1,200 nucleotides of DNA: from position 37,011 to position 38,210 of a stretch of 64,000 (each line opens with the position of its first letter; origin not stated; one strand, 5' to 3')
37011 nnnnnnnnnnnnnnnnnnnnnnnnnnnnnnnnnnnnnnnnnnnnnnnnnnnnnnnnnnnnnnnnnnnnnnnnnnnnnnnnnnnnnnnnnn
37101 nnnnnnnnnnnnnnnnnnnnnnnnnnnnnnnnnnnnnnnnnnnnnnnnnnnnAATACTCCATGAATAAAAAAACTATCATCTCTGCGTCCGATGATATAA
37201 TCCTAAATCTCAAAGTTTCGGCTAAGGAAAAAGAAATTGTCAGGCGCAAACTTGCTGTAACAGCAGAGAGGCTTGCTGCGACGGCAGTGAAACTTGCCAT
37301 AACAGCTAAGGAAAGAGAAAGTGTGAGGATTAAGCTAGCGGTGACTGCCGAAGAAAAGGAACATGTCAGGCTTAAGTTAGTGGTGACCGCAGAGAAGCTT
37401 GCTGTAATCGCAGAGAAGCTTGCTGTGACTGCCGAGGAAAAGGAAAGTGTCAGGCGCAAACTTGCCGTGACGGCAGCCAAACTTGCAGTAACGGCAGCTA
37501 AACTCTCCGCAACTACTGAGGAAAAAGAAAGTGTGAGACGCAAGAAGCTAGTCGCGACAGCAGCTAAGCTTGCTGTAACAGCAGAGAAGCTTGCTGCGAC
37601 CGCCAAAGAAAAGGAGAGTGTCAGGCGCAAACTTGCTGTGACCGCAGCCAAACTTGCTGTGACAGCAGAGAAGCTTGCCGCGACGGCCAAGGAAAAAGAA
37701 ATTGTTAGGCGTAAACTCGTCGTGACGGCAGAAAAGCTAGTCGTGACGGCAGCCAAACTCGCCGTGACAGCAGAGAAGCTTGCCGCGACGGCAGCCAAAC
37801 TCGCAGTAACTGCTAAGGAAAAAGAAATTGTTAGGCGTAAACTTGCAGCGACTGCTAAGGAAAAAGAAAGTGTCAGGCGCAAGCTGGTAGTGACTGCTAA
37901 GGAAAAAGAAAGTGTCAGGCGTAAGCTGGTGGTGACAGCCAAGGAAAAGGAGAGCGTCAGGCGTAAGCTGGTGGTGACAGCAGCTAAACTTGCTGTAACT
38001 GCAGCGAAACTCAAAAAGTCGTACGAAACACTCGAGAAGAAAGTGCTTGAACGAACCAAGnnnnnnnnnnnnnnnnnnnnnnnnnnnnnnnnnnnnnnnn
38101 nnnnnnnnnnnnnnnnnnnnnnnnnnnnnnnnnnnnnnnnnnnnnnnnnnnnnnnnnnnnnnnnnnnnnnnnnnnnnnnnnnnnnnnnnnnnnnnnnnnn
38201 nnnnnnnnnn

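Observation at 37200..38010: Histidine kinase with a long in-frame tandem-repeat (heptad) array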

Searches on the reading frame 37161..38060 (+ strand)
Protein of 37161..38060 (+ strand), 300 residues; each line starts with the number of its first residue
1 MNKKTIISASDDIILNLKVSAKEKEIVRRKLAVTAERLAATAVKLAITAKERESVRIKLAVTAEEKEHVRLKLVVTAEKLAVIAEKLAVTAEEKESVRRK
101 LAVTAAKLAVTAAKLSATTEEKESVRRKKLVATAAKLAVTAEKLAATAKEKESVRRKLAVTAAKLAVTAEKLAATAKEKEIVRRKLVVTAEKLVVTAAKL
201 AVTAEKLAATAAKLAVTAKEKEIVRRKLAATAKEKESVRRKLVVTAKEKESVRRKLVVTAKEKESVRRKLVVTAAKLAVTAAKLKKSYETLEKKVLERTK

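Call 8: find_homologous_proteins(query=window:37161-38060:+)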
Query window:37161-38060:+ (300 aa): 367 proteins with E <= 0.001 among 8000 candidates; the best 120 are listed.
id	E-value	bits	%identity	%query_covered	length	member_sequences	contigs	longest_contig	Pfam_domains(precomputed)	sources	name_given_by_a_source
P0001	5.9e-79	283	57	90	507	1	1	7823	PF02518.32,PF00512.32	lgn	-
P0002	5.6e-48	182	66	67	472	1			PF13426.14,PF02518.32,PF00512.32,PF00989.32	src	-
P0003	2.6e-43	166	58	90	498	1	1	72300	PF02518.32,PF00512.32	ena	-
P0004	3.3e-43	166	56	90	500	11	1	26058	PF12078.14,PF02518.32,PF00512.32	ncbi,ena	-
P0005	9.6e-42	161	68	60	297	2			PF13426.14,PF00989.32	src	-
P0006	3.9e-41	159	51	87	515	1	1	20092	PF02518.32,PF00512.32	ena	-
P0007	2.2e-39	153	50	95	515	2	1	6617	PF02518.32,PF00512.32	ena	-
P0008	8.4e-39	152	53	90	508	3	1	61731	PF02518.32,PF00512.32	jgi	jgi:signal transduction histidine kinase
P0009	1.0e-38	151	52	90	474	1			PF02518.32,PF00512.32,PF14501.13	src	-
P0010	1.8e-38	151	57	60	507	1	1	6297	PF13426.14,PF08448.17,PF02518.32,PF00512.32,PF00989.32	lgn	-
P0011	6.5e-38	149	59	68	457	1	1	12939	PF02518.32,PF00512.32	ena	-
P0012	8.6e-38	148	53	48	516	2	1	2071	PF13426.14,PF13188.14,PF08448.17,PF02518.32,PF00512.32,PF00989.32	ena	-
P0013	1.2e-37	148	51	81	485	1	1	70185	PF02518.32,PF00512.32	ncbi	-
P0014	1.4e-36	144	51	94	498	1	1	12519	PF02518.32,PF00512.32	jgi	jgi:signal transduction histidine kinase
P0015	4.0e-36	143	51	85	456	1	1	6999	PF02518.32,PF00512.32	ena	-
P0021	7.5e-34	135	57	49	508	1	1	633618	PF13426.14,PF08448.17,PF02518.32,PF00512.32,PF00989.32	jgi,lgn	jgi:PAS domain S-box-containing protein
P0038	4.7e-28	116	51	69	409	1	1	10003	PF02518.32,PF00512.32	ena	-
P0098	1.7e-18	85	51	58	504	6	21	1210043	PF13426.14,PF13188.14,PF13581.13,PF08448.17,PF02518.32,PF00512.32,PF00989.32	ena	-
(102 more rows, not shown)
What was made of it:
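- Family: 367 proteins at E <= 1e-3, and the 120 listed carry HisKA/HATPase_c and/or PAS domains (call 8).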

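Call 14: search_solved_structures(query=window:37161-38060:+, max_evalue=1)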
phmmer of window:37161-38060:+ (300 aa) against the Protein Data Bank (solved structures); distinct sequences matched with E-value up to 1: 3.
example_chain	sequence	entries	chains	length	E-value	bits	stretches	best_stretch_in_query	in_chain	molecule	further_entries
9rgv_A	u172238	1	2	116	0.41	13.6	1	136-230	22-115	sc-apCC3-CW1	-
8qae_A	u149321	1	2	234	0.47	13.4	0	59-240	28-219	sc-apCC-6-SLLA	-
9rgy_A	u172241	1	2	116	0.5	13.3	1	137-227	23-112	sc-apCC3-CW-0NTT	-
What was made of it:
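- Closest known: Non-ideal long coiled coils such as tropomyosin. Different: The only PDB sequence matches were designed coiled coils, at E of about 0.4-0.5 (call 14).
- Tried and rejected: PDB sequence search with the array returned only designed coiled coils at E = 0.4-0.5, which is compositional similarity (call 14).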

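Call 20: find_encoding_contigs(protein=P0021, flank=6000, max_places=2)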
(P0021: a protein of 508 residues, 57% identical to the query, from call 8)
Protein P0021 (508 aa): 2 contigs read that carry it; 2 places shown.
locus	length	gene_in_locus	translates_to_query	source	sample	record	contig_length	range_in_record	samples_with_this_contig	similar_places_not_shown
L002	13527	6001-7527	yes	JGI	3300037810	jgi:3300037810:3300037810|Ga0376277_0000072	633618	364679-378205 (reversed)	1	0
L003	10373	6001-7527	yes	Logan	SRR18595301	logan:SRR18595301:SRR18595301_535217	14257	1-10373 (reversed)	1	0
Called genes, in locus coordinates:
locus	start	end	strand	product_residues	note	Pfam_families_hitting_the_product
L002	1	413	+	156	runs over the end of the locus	PF00156:Pribosyltran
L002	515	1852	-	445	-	PF26299:MurL_N, PF26298:MurL_epimerase_C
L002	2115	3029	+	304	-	-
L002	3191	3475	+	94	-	PF12840:HTH_20 (weak), PF01022:HTH_5, PF13412:HTH_24 (weak)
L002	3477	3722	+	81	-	PF00462:Glutaredoxin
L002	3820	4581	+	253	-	PF01145:Band_7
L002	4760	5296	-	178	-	PF04542:Sigma70_r2, PF08281:Sigma70_r4_2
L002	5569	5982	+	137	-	PF00072:Response_reg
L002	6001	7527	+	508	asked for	PF00989:PAS, PF08448:PAS_4, PF13426:PAS_9, PF00512:HisKA, PF02518:HATPase_c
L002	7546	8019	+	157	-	PF20274:cREC_REC (weak), PF00072:Response_reg (weak)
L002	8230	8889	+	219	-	PF01471:PG_binding_1, PF00041:fn3 (weak), PF16656:Pur_ac_phosph_N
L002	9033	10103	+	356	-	PF01841:Transglut_core (weak), PF04473:DUF553 (weak)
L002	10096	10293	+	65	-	-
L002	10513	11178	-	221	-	PF00702:Hydrolase, PF13419:HAD_2 (weak)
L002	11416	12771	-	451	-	-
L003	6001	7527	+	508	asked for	PF00989:PAS, PF08448:PAS_4, PF13426:PAS_9, PF00512:HisKA, PF02518:HATPase_c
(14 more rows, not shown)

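Call 21: find_encoding_contigs(protein=P0003, flank=6000, max_places=2)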
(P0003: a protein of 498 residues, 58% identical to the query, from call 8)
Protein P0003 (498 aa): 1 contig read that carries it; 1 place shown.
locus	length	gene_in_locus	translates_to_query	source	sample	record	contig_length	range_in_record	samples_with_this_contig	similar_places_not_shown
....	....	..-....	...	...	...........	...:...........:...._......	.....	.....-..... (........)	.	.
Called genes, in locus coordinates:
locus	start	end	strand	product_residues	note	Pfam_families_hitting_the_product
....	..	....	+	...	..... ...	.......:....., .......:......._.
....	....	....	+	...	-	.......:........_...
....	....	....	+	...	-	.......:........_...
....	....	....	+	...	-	-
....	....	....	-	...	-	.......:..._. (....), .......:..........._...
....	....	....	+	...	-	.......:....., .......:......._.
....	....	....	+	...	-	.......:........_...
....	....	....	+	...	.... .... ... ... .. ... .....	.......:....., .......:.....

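Call 22: find_encoding_contigs(protein=P0098, flank=6000, max_places=2)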
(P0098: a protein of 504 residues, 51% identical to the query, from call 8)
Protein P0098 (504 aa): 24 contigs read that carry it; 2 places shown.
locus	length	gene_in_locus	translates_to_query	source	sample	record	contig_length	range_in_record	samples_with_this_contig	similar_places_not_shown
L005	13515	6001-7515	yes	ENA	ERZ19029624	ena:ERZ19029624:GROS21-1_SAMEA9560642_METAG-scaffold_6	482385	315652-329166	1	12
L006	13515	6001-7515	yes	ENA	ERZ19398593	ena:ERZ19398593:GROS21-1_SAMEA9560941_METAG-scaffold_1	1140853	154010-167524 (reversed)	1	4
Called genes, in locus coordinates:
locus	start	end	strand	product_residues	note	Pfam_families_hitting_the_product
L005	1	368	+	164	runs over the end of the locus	PF01243:PNPOx_N (faint), PF12900:Pyridox_ox_2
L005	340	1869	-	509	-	PF03116:NQR2_RnfD_RnfE (weak), PF00175:NAD_binding_1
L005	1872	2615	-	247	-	PF02424:ApbE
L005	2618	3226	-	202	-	PF04205:FMN_bind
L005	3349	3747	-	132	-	-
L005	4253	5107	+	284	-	-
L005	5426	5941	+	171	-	PF04542:Sigma70_r2, PF08281:Sigma70_r4_2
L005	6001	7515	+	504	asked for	PF00989:PAS, PF13188:PAS_8, PF08448:PAS_4, PF13426:PAS_9, PF00512:HisKA, PF13581:HATPase_c_2 (weak), PF02518:HATPase_c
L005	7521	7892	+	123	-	PF00072:Response_reg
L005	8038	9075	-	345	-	PF07963:N_methyl, PF07596:SBP_bac_10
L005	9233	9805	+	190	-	-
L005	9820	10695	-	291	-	PF01545:Cation_efflux, PF16916:ZT_dimer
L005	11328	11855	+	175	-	PF09900:DUF2127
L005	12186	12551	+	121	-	-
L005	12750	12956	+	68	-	-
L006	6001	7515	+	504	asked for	PF00989:PAS, PF13188:PAS_8, PF08448:PAS_4, PF13426:PAS_9, PF00512:HisKA, PF13581:HATPase_c_2 (weak), PF02518:HATPase_c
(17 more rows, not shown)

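Call 26: search_protein_representatives(protein=window:37161-38060:+)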
Query: 300 residues. Proteins with E-value up to 0.001 (for the whole library): 163; up to 1e-10: 50; up to 1e-30: 10. The best 150 are listed.
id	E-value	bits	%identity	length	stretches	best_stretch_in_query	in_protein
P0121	6.0e-101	353.0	57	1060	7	37-203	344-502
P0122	7.4e-85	300.4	81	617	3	143-282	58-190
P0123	4.0e-61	222.8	35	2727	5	30-283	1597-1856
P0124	1.1e-60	221.3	71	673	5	139-248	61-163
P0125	3.6e-55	203.4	56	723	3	18-234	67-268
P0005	3.0e-42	161.1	79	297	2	143-300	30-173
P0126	6.5e-41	156.8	57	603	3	85-213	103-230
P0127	1.2e-39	152.6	57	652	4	148-287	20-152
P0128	2.0e-38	148.6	60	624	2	36-213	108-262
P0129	1.3e-33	132.9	64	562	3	17-112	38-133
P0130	4.8e-30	121.3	81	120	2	5-73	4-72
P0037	4.5e-29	118.1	63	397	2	142-283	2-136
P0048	7.9e-26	107.5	53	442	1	1-206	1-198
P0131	2.1e-25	106.1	29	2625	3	19-277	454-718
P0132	2.2e-25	106.0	49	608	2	7-222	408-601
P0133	3.7e-22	95.5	41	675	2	48-260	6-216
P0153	3.8e-12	62.8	48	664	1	26-178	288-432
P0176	1.3e-08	51.2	48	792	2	116-220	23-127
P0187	3.8e-08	49.7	35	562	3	66-212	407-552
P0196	3.9e-07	46.4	33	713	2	80-272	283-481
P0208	9.7e-07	45.1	52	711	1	106-272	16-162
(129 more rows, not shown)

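Call 41: search_protein_families(library=pfam, proteins=[P0121, P0122, P0124, P0125, P0126, P0127, P0128, P0132, P0133, P0153], max_evalue=0.001)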
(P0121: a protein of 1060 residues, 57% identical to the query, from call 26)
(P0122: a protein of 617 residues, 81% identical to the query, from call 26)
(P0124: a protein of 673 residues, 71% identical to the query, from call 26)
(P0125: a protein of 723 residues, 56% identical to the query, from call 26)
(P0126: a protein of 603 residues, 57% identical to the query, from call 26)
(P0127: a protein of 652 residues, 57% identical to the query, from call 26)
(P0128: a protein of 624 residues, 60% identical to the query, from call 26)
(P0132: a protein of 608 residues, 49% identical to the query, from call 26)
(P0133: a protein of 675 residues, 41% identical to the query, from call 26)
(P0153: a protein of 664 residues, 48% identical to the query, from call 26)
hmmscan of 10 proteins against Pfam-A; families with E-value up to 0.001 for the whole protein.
P0121 (1060 aa): 8 families
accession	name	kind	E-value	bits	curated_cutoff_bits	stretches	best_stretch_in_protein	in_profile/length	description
PF13426.13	PAS_9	-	3.1e-24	85.6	27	2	700-814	2-103/103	PAS domain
PF02518.31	HATPase_c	-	4e-24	85.6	26.4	1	933-1049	2-110/111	Histidine kinase-, DNA gyrase B-, and HSP90-like ATPase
PF00989.32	PAS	-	4e-19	69.1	22.6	2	692-812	4-113/113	PAS fold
PF00512.31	HisKA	-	3.8e-18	65.7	26.9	1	821-886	1-66/66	His Kinase A (phospho-acceptor) domain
PF13188.13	PAS_8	-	1.5e-09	37.8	21.8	1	692-745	4-57/65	PAS domain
PF08448.16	PAS_4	-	2.2e-09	37.9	23.1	0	695-743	1-49/110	PAS fold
PF12078.13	DUF3557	-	4.4e-06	27.2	26.2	0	545-613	37-105/154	Domain of unknown function (DUF3557)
PF12059.13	DUF3540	-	0.00012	22.5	27.9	0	67-137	72-144/199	Protein of unknown function (DUF3540)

P0122 (617 aa): 7 families
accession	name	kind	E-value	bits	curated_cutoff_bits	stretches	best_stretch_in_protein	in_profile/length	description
PF02518.31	HATPase_c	-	3.2e-25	89.2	26.4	1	484-598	2-110/111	Histidine kinase-, DNA gyrase B-, and HSP90-like ATPase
PF00512.31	HisKA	-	1.7e-15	57.2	26.9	1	369-436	1-65/66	His Kinase A (phospho-acceptor) domain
PF00989.32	PAS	-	1.4e-09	38.3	22.6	1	246-360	4-113/113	PAS fold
PF13426.13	PAS_9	-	1.6e-09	38.4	27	1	254-362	2-103/103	PAS domain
PF08448.16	PAS_4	-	8.1e-07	29.7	23.1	1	251-365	3-110/110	PAS fold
PF24820.1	Diguanyl_cycl_sensor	-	0.00025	21.4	28.1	0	252-288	5-41/109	Diguanylate cyclase-like sensor domain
PF12860.13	PAS_7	-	0.00034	21.2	27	0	251-366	3-113/115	PAS fold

P0124 (673 aa): 7 families
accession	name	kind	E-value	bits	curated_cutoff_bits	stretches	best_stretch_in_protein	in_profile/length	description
PF02518.31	HATPase_c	-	1.4e-25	90.3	26.4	1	560-672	2-109/111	Histidine kinase-, DNA gyrase B-, and HSP90-like ATPase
PF00989.32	PAS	-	2.8e-13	50.3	22.6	1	312-438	4-113/113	PAS fold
PF13426.13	PAS_9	-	1e-12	48.7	27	1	320-440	2-103/103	PAS domain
PF00512.31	HisKA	-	3.7e-12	46.6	26.9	1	447-513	1-65/66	His Kinase A (phospho-acceptor) domain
PF08448.16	PAS_4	-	1.7e-09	38.3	23.1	1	316-442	2-109/110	PAS fold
PF13188.13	PAS_8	-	7e-07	29.4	21.8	1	312-363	4-52/65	PAS domain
PF12860.13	PAS_7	-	0.00089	19.8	27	0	315-399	1-87/115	PAS fold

P0125 (723 aa): 7 families
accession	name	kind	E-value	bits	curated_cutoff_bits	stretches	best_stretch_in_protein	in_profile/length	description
PF02518.31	HATPase_c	-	9.1e-30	103.8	26.4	1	601-711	2-110/111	Histidine kinase-, DNA gyrase B-, and HSP90-like ATPase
PF00512.31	HisKA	-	1.6e-17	63.7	26.9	1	486-553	1-65/66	His Kinase A (phospho-acceptor) domain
PF13426.13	PAS_9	-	7.9e-12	45.8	27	1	379-479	2-103/103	PAS domain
PF00989.32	PAS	-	1.1e-10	41.9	22.6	1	369-477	2-113/113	PAS fold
PF08448.16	PAS_4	-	5e-07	30.4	23.1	1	374-481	1-109/110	PAS fold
PF08447.18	PAS_3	-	2e-05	25.2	25.6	1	393-473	6-88/89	PAS fold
PF14501.12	HATPase_c_5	-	0.00044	20.6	22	0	606-708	11-101/102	GHKL domain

P0126 (603 aa): 5 families
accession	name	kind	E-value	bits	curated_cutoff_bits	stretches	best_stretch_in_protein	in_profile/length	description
PF02518.31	HATPase_c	-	3.2e-27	95.6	26.4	1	469-591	2-110/111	Histidine kinase-, DNA gyrase B-, and HSP90-like ATPase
PF00512.31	HisKA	-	9.2e-15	54.9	26.9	1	354-421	1-65/66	His Kinase A (phospho-acceptor) domain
PF13426.13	PAS_9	-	2.9e-13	50.4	27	1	240-346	2-102/103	PAS domain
PF00989.32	PAS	-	2.7e-11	43.9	22.6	1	232-345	4-113/113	PAS fold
PF08448.16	PAS_4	-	1.2e-08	35.5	23.1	1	236-349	2-109/110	PAS fold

P0127 (652 aa): 7 families
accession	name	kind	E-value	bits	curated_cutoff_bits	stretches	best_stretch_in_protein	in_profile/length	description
PF02518.31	HATPase_c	-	7.2e-25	88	26.4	1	543-651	2-108/111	Histidine kinase-, DNA gyrase B-, and HSP90-like ATPase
PF00512.31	HisKA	-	1.3e-14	54.4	26.9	1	435-499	3-64/66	His Kinase A (phospho-acceptor) domain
PF00989.32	PAS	-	2.5e-10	40.8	22.6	1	157-263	4-113/113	PAS fold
PF13426.13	PAS_9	-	1.8e-09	38.2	27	1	166-265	3-103/103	PAS domain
PF08448.16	PAS_4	-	2.4e-07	31.4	23.1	1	161-267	2-109/110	PAS fold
PF14501.12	HATPase_c_5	-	3e-05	24.3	22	1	549-635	8-87/102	GHKL domain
PF13005.12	zf-IS66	-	0.00045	21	27.3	0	129-147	16-35/46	zinc-finger binding domain of transposase IS66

P0128 (624 aa): 8 families
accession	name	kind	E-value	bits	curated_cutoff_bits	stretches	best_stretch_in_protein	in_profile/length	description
PF02518.31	HATPase_c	-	8.4e-25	87.8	26.4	1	503-612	3-110/111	Histidine kinase-, DNA gyrase B-, and HSP90-like ATPase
PF00512.31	HisKA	-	7.2e-18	64.8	26.9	1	387-454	1-65/66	His Kinase A (phospho-acceptor) domain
PF13426.13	PAS_9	-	8.9e-12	45.6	27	1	267-366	3-103/103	PAS domain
PF00989.32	PAS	-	1.5e-08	35.1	22.6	1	258-364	4-113/113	PAS fold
PF14501.12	HATPase_c_5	-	3.3e-07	30.6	22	1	506-600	6-93/102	GHKL domain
PF08448.16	PAS_4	-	7.2e-06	26.6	23.1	1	262-368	2-109/110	PAS fold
PF13188.13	PAS_8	-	0.00052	20.3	21.8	0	258-305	4-52/65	PAS domain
PF13581.12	HATPase_c_2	-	0.00077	19.9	27.4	0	502-586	28-109/127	Histidine kinase-like ATPase domain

P0132 (608 aa): 4 families
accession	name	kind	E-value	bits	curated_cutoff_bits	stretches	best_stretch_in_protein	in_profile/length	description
PF13596.12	PAS_10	-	2.4e-28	99.3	22.1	1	304-409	1-106/106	PAS domain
PF08448.16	PAS_4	-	2.4e-10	41.1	23.1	1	308-412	1-109/110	PAS fold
PF00989.32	PAS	-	3.9e-08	33.7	22.6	0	303-406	2-111/113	PAS fold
PF13426.13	PAS_9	-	6.7e-06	26.8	27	0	317-409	6-102/103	PAS domain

P0133 (675 aa): 7 families
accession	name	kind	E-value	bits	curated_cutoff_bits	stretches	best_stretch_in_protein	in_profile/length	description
PF02518.31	HATPase_c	-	4.4e-28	98.4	26.4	1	542-664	2-110/111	Histidine kinase-, DNA gyrase B-, and HSP90-like ATPase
PF00512.31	HisKA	-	5.6e-15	55.6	26.9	1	427-494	1-65/66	His Kinase A (phospho-acceptor) domain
PF13426.13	PAS_9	-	3.8e-12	46.8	27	1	312-420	2-103/103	PAS domain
PF00989.32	PAS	-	1.1e-11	45.1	22.6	1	303-418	3-113/113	PAS fold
PF08448.16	PAS_4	-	4.4e-07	30.6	23.1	1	309-421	3-108/110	PAS fold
PF13188.13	PAS_8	-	2.8e-06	27.4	21.8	1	304-355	4-52/65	PAS domain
PF12860.13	PAS_7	-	6.5e-06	26.7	27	1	308-422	2-111/115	PAS fold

P0153 (664 aa): 4 families
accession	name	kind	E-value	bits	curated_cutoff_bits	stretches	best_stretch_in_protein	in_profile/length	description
PF08447.18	PAS_3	-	1.4e-26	93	25.6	2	64-151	2-89/89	PAS fold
PF02518.31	HATPase_c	-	1.1e-24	87.5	26.4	1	542-649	2-107/111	Histidine kinase-, DNA gyrase B-, and HSP90-like ATPase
PF00512.31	HisKA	-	1.4e-11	44.7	26.9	1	433-498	2-64/66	His Kinase A (phospho-acceptor) domain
PF00989.32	PAS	-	5.5e-05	23.6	22.6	0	209-283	39-113/113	PAS fold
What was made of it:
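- Tried and rejected: Weak DUF3557 and DUF3540 hits in relatives fall below or barely at threshold and lie on the repeat, so I treat them as spurious (calls 8, 41).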
